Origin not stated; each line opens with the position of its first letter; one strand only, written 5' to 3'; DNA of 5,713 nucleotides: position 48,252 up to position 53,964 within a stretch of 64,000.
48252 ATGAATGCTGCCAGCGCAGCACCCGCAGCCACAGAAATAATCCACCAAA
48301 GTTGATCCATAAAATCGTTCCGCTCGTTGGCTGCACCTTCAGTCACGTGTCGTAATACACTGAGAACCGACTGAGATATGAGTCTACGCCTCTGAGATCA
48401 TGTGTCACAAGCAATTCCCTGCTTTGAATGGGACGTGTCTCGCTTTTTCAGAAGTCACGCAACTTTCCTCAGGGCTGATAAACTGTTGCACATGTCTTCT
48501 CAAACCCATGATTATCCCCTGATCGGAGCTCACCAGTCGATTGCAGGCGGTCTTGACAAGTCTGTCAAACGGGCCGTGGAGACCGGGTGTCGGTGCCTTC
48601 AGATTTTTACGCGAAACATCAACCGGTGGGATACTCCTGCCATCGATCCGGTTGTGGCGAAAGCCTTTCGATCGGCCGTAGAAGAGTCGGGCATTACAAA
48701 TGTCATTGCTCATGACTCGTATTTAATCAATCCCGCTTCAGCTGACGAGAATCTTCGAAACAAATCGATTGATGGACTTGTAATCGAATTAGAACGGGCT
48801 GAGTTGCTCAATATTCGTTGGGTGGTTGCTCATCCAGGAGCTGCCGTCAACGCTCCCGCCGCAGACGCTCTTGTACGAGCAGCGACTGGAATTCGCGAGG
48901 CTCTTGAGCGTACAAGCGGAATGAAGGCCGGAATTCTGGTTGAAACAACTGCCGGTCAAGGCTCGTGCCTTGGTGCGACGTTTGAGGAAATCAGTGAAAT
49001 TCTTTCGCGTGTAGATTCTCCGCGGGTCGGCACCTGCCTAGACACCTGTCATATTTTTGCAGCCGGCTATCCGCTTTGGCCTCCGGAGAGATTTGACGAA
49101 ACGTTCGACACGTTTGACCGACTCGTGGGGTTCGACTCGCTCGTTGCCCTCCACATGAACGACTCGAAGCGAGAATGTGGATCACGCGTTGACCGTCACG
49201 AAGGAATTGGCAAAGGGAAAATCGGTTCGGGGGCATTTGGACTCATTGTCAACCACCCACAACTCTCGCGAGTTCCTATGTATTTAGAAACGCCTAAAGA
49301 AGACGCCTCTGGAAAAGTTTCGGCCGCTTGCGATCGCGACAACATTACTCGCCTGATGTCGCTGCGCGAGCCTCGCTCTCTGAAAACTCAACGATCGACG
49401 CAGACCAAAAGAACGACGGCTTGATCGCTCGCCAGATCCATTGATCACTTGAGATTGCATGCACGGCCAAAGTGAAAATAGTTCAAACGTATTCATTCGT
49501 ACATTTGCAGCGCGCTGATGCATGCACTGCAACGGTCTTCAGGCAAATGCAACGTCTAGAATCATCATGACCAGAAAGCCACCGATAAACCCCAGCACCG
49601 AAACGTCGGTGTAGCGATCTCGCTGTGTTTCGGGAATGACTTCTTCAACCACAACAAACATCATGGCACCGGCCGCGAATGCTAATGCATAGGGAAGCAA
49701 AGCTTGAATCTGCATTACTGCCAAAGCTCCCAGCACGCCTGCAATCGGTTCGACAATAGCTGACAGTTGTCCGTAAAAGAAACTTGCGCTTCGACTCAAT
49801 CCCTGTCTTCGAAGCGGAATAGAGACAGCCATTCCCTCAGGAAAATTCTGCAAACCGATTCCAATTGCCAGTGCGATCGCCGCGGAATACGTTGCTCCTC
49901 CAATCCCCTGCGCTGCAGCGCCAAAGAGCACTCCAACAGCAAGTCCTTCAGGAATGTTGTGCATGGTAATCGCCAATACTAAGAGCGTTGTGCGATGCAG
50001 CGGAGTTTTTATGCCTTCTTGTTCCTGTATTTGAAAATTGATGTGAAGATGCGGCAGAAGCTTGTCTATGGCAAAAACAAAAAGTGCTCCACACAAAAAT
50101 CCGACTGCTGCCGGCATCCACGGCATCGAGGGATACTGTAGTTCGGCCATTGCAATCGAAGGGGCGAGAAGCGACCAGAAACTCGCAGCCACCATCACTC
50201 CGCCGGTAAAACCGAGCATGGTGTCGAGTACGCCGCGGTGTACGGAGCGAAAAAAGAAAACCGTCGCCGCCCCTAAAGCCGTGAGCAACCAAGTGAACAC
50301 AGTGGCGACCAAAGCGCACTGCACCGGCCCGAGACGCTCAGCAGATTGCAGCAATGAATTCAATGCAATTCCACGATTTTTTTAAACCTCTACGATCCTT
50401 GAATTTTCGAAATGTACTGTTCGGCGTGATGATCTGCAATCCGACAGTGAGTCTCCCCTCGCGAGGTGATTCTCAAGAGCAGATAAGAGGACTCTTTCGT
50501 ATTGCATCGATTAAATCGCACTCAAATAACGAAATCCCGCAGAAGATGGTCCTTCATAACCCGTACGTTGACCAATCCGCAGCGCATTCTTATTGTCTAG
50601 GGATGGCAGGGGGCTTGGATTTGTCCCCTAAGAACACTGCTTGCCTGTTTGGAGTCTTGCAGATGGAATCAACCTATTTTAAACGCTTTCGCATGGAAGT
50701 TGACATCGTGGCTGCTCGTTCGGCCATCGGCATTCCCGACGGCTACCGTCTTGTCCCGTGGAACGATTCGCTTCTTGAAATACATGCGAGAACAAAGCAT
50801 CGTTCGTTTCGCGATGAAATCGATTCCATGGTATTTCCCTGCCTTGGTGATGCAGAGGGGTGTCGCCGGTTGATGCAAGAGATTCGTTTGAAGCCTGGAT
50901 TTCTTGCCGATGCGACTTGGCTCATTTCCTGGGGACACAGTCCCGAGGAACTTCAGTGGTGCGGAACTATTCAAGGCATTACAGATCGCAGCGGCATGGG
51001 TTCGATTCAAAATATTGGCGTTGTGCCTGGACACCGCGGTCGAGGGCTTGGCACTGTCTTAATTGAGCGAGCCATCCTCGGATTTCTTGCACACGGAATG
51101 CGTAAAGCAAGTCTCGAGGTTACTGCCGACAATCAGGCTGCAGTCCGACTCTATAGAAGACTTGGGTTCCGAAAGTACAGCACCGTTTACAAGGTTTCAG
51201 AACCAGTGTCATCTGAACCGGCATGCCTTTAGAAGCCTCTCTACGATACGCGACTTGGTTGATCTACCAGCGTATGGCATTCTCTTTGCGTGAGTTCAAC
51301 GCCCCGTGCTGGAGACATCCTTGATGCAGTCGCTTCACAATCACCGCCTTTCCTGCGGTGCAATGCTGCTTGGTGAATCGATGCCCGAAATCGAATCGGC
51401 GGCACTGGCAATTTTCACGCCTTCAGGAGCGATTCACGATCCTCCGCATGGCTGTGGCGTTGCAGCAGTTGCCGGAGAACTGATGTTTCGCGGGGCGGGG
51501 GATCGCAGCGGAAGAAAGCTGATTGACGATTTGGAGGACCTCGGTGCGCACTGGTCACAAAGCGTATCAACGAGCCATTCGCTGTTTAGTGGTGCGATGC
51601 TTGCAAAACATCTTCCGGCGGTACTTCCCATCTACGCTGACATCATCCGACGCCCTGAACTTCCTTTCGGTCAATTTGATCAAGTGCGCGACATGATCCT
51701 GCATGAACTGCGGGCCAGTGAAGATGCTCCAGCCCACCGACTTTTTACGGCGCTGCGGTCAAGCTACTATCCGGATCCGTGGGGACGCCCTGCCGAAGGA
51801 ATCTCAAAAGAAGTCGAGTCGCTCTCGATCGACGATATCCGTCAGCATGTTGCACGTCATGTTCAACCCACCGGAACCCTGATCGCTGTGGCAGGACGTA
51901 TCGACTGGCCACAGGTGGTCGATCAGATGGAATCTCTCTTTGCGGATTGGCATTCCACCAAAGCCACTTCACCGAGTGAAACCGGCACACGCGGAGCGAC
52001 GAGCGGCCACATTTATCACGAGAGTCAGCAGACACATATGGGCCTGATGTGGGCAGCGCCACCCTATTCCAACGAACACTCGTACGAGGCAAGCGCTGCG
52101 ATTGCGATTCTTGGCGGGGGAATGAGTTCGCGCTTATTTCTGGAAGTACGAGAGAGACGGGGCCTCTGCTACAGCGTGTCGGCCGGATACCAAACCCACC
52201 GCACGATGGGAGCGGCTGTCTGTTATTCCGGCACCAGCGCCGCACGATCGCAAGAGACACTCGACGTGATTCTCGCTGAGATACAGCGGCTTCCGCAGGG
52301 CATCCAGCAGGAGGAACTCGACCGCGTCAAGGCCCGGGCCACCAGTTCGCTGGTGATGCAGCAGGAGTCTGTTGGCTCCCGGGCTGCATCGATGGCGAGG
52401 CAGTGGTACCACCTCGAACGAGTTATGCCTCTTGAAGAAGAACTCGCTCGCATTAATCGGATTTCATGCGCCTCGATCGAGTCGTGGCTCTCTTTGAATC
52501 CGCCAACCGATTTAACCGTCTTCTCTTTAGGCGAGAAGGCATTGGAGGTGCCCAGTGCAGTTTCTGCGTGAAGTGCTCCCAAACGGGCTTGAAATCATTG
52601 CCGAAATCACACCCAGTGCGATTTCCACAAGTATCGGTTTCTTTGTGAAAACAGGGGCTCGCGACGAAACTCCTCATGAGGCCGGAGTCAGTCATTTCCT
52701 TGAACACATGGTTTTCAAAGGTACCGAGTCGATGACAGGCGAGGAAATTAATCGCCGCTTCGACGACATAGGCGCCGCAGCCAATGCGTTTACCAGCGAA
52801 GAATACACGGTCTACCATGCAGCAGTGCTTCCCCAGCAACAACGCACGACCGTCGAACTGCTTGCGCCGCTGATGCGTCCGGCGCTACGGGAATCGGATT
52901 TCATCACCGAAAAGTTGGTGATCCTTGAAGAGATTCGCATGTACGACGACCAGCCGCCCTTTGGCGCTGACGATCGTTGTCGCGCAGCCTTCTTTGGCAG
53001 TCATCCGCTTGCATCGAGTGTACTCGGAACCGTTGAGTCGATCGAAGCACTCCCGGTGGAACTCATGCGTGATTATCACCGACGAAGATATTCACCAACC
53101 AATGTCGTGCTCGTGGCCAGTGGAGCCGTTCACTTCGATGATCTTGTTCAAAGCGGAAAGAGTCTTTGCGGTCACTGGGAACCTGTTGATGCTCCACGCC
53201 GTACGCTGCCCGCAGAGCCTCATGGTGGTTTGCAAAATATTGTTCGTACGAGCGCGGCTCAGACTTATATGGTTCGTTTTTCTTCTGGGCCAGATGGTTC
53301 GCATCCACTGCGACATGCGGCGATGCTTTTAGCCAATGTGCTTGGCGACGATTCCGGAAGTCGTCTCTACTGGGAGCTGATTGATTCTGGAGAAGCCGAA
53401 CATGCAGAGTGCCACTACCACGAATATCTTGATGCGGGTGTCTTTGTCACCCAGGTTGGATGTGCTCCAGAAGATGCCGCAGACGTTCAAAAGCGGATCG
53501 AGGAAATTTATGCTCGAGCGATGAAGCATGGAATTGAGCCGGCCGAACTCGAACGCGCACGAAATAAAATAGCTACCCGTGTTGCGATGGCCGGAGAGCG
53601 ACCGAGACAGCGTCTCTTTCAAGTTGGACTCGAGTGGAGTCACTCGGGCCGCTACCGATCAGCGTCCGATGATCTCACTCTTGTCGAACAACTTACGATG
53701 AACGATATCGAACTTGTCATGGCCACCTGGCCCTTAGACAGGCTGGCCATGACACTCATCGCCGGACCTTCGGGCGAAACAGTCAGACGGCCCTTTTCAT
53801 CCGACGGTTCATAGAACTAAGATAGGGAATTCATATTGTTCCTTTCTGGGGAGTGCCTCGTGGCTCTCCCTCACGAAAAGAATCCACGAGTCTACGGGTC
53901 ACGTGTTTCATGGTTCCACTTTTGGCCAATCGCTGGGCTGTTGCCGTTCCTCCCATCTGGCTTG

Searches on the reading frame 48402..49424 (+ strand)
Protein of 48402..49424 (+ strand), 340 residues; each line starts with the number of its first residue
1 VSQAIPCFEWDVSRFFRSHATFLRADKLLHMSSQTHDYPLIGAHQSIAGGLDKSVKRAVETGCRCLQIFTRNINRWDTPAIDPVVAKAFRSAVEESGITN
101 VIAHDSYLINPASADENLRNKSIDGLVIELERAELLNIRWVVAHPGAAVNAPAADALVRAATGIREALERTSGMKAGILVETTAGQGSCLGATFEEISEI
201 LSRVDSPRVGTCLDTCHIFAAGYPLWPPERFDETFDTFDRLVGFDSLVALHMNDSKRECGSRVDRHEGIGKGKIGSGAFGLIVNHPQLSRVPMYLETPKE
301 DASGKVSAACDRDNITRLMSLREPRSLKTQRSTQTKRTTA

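Call 84: search_protein_families(library=pfam, proteins=[window:48402-49424:+], max_evalue=0.001)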
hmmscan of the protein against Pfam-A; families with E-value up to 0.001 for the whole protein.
window:48402-49424:+ (340 aa): 1 family
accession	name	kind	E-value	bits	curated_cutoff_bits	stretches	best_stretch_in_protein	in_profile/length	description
PF01261.30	AP_endonuc_2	-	5.3e-48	164.3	31.1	1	56-301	2-233/249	Xylose isomerase-like TIM barrel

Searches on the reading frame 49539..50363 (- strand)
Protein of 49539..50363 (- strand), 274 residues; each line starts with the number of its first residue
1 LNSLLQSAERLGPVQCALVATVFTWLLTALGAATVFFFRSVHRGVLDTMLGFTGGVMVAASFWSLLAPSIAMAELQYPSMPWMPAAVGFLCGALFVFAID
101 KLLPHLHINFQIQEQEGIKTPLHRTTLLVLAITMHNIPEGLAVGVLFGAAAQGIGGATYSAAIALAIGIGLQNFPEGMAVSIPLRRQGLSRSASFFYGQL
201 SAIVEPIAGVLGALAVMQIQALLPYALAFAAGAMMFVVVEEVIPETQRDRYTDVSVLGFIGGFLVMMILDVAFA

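Call 84: search_protein_families(library=pfam, proteins=[window:49539-50363:-], max_evalue=0.001)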
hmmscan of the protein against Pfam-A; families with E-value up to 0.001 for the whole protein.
window:49539-50363:- (274 aa): 1 family
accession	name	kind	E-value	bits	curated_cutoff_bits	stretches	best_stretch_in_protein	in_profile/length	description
PF02535.28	Zip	-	2.7e-24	86.4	35.1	2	123-269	176-322/323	ZIP Zinc transporter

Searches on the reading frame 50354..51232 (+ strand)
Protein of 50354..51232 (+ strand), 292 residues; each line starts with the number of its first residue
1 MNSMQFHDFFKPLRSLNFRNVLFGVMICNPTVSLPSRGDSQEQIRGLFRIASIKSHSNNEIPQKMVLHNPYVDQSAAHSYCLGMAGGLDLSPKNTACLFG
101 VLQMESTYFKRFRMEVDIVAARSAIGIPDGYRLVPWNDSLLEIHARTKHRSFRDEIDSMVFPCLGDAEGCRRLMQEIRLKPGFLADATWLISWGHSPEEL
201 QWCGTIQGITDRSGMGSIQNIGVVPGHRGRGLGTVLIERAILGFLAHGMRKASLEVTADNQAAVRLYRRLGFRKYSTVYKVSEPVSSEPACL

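Call 84: search_protein_families(library=pfam, proteins=[window:50354-51232:+], max_evalue=0.001)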
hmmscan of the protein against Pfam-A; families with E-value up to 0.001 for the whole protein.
window:50354-51232:+ (292 aa): 4 families
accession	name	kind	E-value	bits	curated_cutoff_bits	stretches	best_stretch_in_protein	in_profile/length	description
PF00583.31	Acetyltransf_1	-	3.7e-13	50.2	20.7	1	202-272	44-116/116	Acetyltransferase (GNAT) family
PF13508.13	Acetyltransf_7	-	6.2e-10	39.8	27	1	203-273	15-83/84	Acetyltransferase (GNAT) domain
PF08445.16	FR47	-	1.4e-09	38.3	22.1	1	213-279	19-84/86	FR47-like protein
PF13673.13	Acetyltransf_10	-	1.5e-07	31.9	23.6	1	202-277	42-112/128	Acetyltransferase (GNAT) domain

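Call 86: search_protein_families(library=ncbifam, proteins=[window:50354-51232:+], max_evalue=0.01)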
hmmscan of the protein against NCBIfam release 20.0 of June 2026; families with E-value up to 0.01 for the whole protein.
window:50354-51232:+ (292 aa): 14 families
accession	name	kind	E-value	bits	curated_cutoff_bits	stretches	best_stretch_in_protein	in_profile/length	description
TIGR01575.1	rimI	equivalog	3.9e-11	43.2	86.4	1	215-276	55-116/132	ribosomal protein S18-alanine N-acetyltransferase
TIGR03448.1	mycothiol_MshD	equivalog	8.3e-11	41.7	163.1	1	213-277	226-290/294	mycothiol synthase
NF002959.0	PRK03624.1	equivalog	3e-09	36.7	124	1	216-278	73-135/147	GNAT family acetyltransferase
NF000487.1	stat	exception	4.4e-08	32.9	420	1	217-273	106-162/189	streptothricin N-acetyltransferase STAT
NF007025.1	PRK09491.1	equivalog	8e-07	29.1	173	1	217-276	64-123/145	ribosomal protein S18-alanine N-acetyltransferase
NF049894.1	CG3035_N_ac_Glu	equivalog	1.8e-06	27.4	280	1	220-274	237-291/300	N-acetylglutamate synthase, CG3035 family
TIGR03103.1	trio_acet_GNAT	equivalog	1.7e-05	23.6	569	1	216-276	156-216/547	N-acetylglutaminylglutamine synthetase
NF040503.1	resist_ArsN1a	equivalog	3.8e-05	23.5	170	1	221-276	82-137/159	arsinothricin resistance N-acetyltransferase ArsN1 family A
NF007807.0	PRK10514.1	equivalog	0.00018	21.4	134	1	220-275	75-125/147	acetyltransferase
NF040502.1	PPT_acetyltrans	equivalog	0.0012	18.5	300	1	222-277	92-147/183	phosphinothricin N-acetyltransferase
NF000358.1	sat2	exception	0.0016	18.3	360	1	212-274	80-142/174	streptothricin N-acetyltransferase Sat2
NF008212.0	PRK10975.1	equivalog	0.0026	17.6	219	1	217-279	165-227/232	dTDP-4-amino-4,6-dideoxy-D-galactose acyltransferase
NF000482.1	AAC_3_XI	exception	0.0043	16.9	300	1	218-273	78-133/148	aminoglycoside N-acetyltransferase AAC(3)-XI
TIGR02382.1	wecD_rffC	equivalog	0.01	15.5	195.1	0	217-280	125-188/191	dTDP-4-amino-4,6-dideoxy-D-galactose acyltransferase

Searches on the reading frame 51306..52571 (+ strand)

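Call 84: search_protein_families(library=pfam, proteins=[window:51306-52571:+], max_evalue=0.001)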
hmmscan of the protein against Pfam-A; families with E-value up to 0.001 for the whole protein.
window:51306-52571:+ (421 aa): 2 families
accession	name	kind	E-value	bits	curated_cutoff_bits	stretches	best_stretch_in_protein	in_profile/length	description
PF05193.26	Peptidase_M16_C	-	2.7e-30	106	23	1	172-343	1-179/181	Peptidase M16 inactive domain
PF00675.25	Peptidase_M16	-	1.6e-12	48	22.3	1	25-156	6-137/149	Insulinase (Peptidase family M16)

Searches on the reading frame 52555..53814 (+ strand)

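Call 84: search_protein_families(library=pfam, proteins=[window:52555-53814:+], max_evalue=0.001)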
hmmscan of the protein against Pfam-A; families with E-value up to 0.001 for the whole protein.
window:52555-53814:+ (419 aa): 2 families
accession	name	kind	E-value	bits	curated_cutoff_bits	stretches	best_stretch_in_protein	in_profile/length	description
PF00675.25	Peptidase_M16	-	4.8e-30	104.9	22.3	1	16-159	4-148/149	Insulinase (Peptidase family M16)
PF05193.26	Peptidase_M16_C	-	7e-25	88.4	23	1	168-338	4-180/181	Peptidase M16 inactive domain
